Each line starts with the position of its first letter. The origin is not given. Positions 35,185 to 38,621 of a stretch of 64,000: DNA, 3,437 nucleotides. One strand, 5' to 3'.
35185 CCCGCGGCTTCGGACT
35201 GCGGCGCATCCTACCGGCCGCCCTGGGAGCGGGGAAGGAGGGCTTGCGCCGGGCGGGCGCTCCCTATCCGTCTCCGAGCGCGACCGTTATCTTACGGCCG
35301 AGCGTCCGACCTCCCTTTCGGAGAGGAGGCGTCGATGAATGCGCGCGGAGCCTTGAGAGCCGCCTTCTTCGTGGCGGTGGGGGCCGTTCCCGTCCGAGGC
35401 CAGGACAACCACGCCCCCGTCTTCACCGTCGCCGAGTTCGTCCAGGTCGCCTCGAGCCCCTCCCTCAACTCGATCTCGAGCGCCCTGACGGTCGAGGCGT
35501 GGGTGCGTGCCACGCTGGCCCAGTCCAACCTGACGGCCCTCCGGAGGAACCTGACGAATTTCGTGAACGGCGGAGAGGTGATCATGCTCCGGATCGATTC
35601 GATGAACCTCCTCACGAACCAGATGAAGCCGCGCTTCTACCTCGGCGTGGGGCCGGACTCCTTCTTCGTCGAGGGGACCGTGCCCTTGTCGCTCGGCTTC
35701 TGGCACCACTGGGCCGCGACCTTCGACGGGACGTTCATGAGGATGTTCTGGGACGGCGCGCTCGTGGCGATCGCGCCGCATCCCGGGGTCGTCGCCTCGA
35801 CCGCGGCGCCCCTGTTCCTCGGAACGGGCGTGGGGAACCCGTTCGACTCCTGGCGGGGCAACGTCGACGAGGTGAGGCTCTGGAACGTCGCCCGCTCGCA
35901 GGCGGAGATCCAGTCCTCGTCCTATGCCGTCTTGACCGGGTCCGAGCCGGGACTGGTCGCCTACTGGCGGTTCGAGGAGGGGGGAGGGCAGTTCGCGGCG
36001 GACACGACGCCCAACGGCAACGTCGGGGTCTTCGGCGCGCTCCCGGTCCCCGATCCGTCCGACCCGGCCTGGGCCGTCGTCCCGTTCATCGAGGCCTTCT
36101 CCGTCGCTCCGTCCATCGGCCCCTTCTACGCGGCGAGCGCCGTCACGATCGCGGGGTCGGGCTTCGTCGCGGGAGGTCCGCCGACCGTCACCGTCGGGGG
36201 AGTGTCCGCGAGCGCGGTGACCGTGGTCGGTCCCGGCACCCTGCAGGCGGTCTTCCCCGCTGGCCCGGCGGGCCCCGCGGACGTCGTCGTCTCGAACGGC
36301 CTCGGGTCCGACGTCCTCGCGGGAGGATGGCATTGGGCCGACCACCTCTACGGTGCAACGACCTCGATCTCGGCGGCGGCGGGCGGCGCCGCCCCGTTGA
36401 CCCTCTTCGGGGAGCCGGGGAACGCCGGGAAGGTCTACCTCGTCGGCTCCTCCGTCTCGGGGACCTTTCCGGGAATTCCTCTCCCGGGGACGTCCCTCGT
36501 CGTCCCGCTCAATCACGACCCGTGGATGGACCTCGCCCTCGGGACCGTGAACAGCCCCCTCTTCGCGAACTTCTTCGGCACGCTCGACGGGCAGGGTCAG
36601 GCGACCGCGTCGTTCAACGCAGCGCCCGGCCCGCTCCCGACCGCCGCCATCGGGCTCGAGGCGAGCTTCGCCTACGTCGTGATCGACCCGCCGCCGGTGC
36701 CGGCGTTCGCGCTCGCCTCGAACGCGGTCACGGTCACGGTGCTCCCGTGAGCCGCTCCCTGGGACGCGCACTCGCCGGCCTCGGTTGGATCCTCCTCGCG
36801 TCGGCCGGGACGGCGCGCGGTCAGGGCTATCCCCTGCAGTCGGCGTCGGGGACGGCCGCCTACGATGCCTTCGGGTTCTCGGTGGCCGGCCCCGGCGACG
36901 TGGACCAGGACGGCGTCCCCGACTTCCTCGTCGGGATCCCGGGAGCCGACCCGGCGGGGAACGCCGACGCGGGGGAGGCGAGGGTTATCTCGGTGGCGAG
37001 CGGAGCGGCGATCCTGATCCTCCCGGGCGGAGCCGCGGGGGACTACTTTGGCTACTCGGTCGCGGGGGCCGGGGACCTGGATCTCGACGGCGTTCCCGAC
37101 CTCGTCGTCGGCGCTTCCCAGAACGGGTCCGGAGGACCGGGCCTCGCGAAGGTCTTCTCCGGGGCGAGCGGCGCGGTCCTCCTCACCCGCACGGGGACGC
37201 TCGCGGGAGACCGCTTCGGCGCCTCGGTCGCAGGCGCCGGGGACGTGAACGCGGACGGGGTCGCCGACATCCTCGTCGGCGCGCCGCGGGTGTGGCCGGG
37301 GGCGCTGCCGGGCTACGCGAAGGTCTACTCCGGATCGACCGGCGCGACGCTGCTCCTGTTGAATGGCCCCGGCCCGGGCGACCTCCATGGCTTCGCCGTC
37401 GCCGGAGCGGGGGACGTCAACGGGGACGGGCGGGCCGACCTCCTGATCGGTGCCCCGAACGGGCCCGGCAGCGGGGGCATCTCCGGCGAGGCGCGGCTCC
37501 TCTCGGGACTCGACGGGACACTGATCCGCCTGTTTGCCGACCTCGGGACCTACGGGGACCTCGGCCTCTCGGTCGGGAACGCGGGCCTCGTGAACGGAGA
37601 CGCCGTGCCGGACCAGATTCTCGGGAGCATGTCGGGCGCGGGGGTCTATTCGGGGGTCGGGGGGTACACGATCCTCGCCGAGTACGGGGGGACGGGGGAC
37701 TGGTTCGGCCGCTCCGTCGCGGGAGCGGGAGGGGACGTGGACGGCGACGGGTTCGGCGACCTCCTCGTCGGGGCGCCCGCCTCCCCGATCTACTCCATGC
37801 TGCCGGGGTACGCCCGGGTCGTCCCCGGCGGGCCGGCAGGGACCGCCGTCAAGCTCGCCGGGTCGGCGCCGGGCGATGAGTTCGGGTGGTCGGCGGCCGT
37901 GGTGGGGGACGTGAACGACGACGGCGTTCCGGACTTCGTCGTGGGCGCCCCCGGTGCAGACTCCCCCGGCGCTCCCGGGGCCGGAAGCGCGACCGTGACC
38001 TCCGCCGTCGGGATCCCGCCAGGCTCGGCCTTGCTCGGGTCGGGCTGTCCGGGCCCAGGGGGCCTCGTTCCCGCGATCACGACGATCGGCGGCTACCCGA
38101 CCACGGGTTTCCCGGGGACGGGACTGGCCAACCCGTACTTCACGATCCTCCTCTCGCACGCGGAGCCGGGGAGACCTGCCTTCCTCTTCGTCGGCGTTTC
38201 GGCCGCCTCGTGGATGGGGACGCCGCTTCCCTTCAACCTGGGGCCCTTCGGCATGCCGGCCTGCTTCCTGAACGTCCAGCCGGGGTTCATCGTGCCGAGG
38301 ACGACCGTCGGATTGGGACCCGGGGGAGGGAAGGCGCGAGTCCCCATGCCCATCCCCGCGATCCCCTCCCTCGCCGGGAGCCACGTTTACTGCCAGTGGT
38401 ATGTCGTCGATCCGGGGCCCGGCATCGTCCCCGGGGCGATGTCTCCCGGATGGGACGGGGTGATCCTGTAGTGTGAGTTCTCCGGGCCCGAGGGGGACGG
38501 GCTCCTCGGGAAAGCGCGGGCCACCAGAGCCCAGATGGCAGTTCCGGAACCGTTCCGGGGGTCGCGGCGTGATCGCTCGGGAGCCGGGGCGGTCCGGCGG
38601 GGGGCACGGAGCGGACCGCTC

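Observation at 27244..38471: Six adjacent secreted proteins with unrelated N-terminal folds all end in the same unassigned 110-130-aa C-terminal module (ten copies in the window)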

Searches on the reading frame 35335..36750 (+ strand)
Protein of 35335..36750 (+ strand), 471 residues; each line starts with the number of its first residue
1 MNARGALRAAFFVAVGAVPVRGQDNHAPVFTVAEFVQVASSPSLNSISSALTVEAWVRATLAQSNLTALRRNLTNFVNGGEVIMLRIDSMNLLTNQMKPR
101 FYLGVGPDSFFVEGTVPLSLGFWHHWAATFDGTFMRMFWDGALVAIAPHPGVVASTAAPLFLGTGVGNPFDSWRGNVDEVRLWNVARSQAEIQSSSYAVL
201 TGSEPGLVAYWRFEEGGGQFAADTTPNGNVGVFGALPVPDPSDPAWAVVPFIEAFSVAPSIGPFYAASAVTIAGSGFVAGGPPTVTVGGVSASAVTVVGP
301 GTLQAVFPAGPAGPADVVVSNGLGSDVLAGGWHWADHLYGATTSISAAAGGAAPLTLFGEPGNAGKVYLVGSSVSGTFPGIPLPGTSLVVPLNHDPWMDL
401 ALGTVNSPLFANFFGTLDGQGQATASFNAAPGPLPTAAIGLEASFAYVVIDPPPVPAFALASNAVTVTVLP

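Call 6: search_protein_families(library=pfam, proteins=[window:35335-36750:+], max_evalue=0.01)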
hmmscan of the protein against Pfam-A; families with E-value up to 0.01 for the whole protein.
window:35335-36750:+ (471 aa): 2 families
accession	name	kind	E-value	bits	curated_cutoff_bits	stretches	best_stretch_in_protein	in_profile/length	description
PF13385.13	Laminin_G_3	-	5.6e-23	82.2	27.6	1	37-193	8-151/151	Concanavalin A-like lectin/glucanases superfamily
PF01833.30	TIG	-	9e-07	29.2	20.9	1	251-323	2-72/84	IPT/TIG domain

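Call 7: search_protein_families(library=ncbifam, proteins=[window:35335-36750:+], max_evalue=0.01)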
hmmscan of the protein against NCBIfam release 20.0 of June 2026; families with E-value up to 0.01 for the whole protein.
window:35335-36750:+ (471 aa): 0 families

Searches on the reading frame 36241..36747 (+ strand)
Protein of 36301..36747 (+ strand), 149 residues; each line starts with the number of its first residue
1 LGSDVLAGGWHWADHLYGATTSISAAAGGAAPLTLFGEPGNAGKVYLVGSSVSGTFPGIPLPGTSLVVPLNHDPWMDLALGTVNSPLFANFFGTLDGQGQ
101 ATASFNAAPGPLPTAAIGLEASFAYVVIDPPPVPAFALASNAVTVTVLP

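Call 65: find_related_loci(query=A8, collection=metagenome_contigs, flank=3000)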
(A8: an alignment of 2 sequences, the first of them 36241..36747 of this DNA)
Query A8 (169 aa) in metagenome_contigs; peptide patterns used: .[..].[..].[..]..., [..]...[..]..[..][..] (x = any residue, [..] = any of these).
196 stretches matched a pattern; 1 encode a relative of the query (tblastn E <= 1e-3); 1 distinct loci.
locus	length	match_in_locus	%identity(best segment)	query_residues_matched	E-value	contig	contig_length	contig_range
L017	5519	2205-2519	42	41-149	2e-15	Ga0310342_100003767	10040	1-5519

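Call 75: search_protein_families(library=pfam, proteins=[window:36301-36747:+], max_evalue=10)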
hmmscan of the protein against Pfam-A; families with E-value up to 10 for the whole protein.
window:36301-36747:+ (149 aa): 0 families

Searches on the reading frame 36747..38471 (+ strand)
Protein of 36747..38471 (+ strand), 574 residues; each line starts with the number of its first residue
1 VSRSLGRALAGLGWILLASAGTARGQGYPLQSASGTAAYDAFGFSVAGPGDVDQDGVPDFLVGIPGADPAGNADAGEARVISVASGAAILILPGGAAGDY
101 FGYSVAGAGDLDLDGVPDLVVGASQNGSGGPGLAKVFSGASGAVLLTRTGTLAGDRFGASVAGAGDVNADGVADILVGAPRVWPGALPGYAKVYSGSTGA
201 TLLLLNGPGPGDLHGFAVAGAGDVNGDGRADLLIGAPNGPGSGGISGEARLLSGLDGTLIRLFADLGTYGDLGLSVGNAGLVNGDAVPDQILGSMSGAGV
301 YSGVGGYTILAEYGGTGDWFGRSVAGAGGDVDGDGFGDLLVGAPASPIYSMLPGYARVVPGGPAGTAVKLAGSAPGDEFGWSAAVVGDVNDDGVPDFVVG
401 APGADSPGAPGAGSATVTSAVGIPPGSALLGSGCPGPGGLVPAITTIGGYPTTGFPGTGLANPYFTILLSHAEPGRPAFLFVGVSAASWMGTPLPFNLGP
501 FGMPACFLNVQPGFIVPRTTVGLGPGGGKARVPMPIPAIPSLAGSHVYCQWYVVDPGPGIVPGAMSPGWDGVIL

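Call 6: search_protein_families(library=pfam, proteins=[window:36747-38471:+], max_evalue=0.01)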
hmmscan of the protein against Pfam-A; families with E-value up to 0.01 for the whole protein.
window:36747-38471:+ (574 aa): 3 families
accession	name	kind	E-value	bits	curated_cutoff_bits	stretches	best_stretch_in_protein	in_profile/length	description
PF01839.29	FG-GAP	-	7.2e-38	128.3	22.1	6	216-243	3-32/37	FG-GAP repeat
PF13517.12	FG-GAP_3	-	2.3e-14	54.1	26.9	1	110-177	1-61/61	FG-GAP-like repeat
PF14312.12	FG-GAP_2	-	1.9e-08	34.8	23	1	88-130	5-40/49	FG-GAP repeat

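Call 7: search_protein_families(library=ncbifam, proteins=[window:36747-38471:+], max_evalue=0.01)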
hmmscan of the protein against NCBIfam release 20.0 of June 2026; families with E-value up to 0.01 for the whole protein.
window:36747-38471:+ (574 aa): 1 family
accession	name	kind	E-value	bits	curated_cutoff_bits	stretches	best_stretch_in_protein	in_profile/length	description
NF047539.1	XAC2610_fam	domain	6e-07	29.9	35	0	109-137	4-31/89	XAC2610-related protein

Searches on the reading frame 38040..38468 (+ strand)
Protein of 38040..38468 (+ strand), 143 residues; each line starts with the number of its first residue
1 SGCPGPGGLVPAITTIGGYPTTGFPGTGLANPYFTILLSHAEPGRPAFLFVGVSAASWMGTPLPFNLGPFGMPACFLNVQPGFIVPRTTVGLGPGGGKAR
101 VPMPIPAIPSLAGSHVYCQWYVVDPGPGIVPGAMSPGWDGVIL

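Call 29: find_homologous_proteins(query=A4, max_evalue=0.001)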
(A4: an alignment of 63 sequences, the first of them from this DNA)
Query A4 (63 sequences) (143 aa, profile of the alignment): 29 proteins with E <= 0.001 among 8000 candidates.
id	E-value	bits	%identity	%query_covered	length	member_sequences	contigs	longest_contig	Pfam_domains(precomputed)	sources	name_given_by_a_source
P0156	1.1e-32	131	52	72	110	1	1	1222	-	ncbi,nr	ncbi:MAG TPA: hypothetical protein VKF62_08645, partial [Planctomycetota bacterium]|nr:hypothetical 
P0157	2.9e-25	107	36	87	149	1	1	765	-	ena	-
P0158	7.4e-14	70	31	55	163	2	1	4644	-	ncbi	ncbi:MAG: hypothetical protein ABL997_10550, partial [Planctomycetota bacterium]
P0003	1.5e-13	69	39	47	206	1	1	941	-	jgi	jgi:hypothetical protein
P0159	2.8e-13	68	-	-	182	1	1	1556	-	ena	-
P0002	8.5e-13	66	46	29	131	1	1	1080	-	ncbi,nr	ncbi:MAG TPA: hypothetical protein VKF62_03835, partial [Planctomycetota bacterium]|nr:hypothetical 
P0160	4.5e-12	64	29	45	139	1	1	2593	-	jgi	jgi:hypothetical protein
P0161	5.0e-12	64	-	-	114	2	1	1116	-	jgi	jgi:hypothetical protein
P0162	5.7e-12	64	32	55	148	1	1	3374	-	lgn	-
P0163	6.8e-12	63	42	27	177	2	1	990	-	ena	-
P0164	1.2e-11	63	58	17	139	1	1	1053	-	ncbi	ncbi:MAG: hypothetical protein ACREIU_16170 [Planctomycetota bacterium]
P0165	4.6e-11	61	50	17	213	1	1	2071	-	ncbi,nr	ncbi:MAG TPA: hypothetical protein VKF62_00430, partial [Planctomycetota bacterium]|nr:hypothetical 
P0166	2.6e-10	58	50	20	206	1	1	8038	-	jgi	-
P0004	3.1e-10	58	58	17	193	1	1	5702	-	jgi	jgi:hypothetical protein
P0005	4.2e-10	58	30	63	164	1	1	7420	-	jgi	jgi:hypothetical protein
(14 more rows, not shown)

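Call 30: search_solved_structures(query=A4, max_evalue=10, show_alignments=2)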
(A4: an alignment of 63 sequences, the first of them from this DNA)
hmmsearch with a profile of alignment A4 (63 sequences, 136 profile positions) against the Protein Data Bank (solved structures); distinct sequences matched with E-value up to 10: 2.
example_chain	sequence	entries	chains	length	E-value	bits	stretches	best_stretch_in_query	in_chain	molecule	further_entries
5oj7_A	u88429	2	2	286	0.15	15.2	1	2-75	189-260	NAD-dependent protein deacylase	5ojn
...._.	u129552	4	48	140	0.83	12.8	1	44-105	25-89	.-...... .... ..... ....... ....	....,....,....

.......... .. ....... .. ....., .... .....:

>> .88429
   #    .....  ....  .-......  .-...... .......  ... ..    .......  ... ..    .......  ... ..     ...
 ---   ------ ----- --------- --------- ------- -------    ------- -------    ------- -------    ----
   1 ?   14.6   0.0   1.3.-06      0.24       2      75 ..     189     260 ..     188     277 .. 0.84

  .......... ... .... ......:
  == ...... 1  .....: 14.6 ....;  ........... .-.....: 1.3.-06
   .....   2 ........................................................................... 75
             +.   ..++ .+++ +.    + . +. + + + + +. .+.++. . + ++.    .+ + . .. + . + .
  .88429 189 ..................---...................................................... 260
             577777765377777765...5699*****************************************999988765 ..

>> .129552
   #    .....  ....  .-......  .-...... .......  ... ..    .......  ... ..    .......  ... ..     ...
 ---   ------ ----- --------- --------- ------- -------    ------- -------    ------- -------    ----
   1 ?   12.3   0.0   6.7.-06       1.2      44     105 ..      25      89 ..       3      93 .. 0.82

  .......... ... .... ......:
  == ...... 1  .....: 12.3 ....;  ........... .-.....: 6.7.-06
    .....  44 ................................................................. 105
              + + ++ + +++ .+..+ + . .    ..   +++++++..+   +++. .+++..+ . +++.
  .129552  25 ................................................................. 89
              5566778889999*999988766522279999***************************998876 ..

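Call 44: find_related_loci(query=A6, collection=genome_contigs, flank=10000)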
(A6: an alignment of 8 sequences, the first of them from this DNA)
Query A6 (143 aa) in genome_contigs; peptide patterns used: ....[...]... (x = any residue, [..] = any of these).
19 stretches matched a pattern; 14 encode a relative of the query (tblastn E <= 1e-3); 14 distinct loci.
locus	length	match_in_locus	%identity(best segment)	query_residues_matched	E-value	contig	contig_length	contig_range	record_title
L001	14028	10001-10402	49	3-143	2e-33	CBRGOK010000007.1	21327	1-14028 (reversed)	MAG TPA_asm: uncultured bacterium isolate SRR11839388_metabat2_24 genome assembly, contig: ERZ27397410.2383, whole genom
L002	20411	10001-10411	47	1-143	1e-32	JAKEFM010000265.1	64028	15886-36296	MAG: Planctomycetota bacterium isolate PMV_2_maxbin.002 PMV_2_maxbin.002.k101_2294154, whole genome shotgun sequence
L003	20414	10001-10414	52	1-143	1e-31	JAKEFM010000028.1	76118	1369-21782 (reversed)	MAG: Planctomycetota bacterium isolate PMV_2_maxbin.002 PMV_2_maxbin.002.k101_204753, whole genome shotgun sequence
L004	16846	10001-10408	50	1-137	2e-30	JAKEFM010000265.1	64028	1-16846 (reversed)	MAG: Planctomycetota bacterium isolate PMV_2_maxbin.002 PMV_2_maxbin.002.k101_2294154, whole genome shotgun sequence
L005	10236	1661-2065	50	1-142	2e-29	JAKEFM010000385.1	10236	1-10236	MAG: Planctomycetota bacterium isolate PMV_2_maxbin.002 PMV_2_maxbin.002.k101_4190393, whole genome shotgun sequence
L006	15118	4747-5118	46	2-135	4e-28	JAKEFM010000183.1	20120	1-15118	MAG: Planctomycetota bacterium isolate PMV_2_maxbin.002 PMV_2_maxbin.002.k101_1407296, whole genome shotgun sequence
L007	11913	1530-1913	47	1-137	2e-26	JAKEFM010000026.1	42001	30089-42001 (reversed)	MAG: Planctomycetota bacterium isolate PMV_2_maxbin.002 PMV_2_maxbin.002.k101_185061, whole genome shotgun sequence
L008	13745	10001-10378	43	1-135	3e-26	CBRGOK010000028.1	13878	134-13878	MAG TPA_asm: uncultured bacterium isolate SRR11839388_metabat2_24 genome assembly, contig: ERZ27397410.5667, whole genom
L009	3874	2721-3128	48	1-137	5e-26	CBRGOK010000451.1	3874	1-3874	MAG TPA_asm: uncultured bacterium isolate SRR11839388_metabat2_24 genome assembly, contig: ERZ27397410.62340, whole geno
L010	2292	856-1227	41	1-139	1e-21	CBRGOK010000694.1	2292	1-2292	MAG TPA_asm: uncultured bacterium isolate SRR11839388_metabat2_24 genome assembly, contig: ERZ27397410.159333, whole gen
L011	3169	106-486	45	2-137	2e-21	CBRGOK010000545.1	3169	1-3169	MAG TPA_asm: uncultured bacterium isolate SRR11839388_metabat2_24 genome assembly, contig: ERZ27397410.89588, whole geno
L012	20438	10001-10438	42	1-142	1e-20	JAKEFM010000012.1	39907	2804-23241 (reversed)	MAG: Planctomycetota bacterium isolate PMV_2_maxbin.002 PMV_2_maxbin.002.k101_108574, whole genome shotgun sequence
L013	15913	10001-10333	42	10-135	2e-17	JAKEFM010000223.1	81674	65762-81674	MAG: Planctomycetota bacterium isolate PMV_2_maxbin.002 PMV_2_maxbin.002.k101_1795698, whole genome shotgun sequence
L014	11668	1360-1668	36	31-137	1e-12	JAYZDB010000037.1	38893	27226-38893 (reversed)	MAG: Planctomycetota bacterium isolate XB_MAG1243 DB_MAG1243_0037, whole genome shotgun sequence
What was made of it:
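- Tried and rejected: The narrower A6 used only the pattern QWYV[VTI]DPG, so the 3 MAGs it found are a lower bound (call 44).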

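Call 58: search_protein_families(library=pfam, alignment_id=A7, max_evalue=0.0001)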
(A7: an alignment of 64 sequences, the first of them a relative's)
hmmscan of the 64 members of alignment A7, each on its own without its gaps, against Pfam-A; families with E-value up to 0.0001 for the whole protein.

A. member 1, L001:1-702:- (234 aa): 1 family
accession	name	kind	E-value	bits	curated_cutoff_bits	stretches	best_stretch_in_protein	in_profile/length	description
PF01494.25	FAD_binding_3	-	4.4e-05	23.3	22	0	9-36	2-29/349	FAD binding domain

B. families by the number of members that match (of 64 scanned): 103 families (the first 25 are shown)
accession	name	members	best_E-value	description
PF00005.33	ABC_tran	3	3.4e-37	ABC transporter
PF13517.12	FG-GAP_3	2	8.7e-103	FG-GAP-like repeat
PF00009.33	GTP_EFTU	2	5.6e-56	Elongation factor Tu GTP binding domain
PF01839.29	FG-GAP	2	2.3e-51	FG-GAP repeat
PF01012.27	ETF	2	3.3e-43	Electron transfer flavoprotein domain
PF04519.19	Bactofilin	2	7.3e-28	Polymer-forming cytoskeletal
PF00679.30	EFG_C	2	5.1e-20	Elongation factor G C-terminus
PF14559.12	TPR_19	2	5.2e-13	Tetratricopeptide repeat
PF13432.12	TPR_16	2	1.6e-12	Tetratricopeptide repeat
PF03144.31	GTP_EFTU_D2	2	6e-11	Elongation factor Tu domain 2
PF13424.12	TPR_12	2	2.1e-09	Tetratricopeptide repeat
PF12399.14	BCA_ABC_TP_C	2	3.7e-08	Branched-chain amino acid ATP-binding cassette transporter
PF01139.22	RtcB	1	5.8e-166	tRNA-splicing ligase RtcB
PF01019.26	G_glu_transpept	1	1.6e-159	Gamma-glutamyltranspeptidase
PF02867.20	Ribonuc_red_lgC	1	8.4e-125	Ribonucleotide reductase, barrel domain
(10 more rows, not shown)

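Call 75: search_protein_families(library=pfam, proteins=[window:38040-38468:+], max_evalue=10)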
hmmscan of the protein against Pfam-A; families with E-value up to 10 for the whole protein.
window:38040-38468:+ (143 aa): 0 families
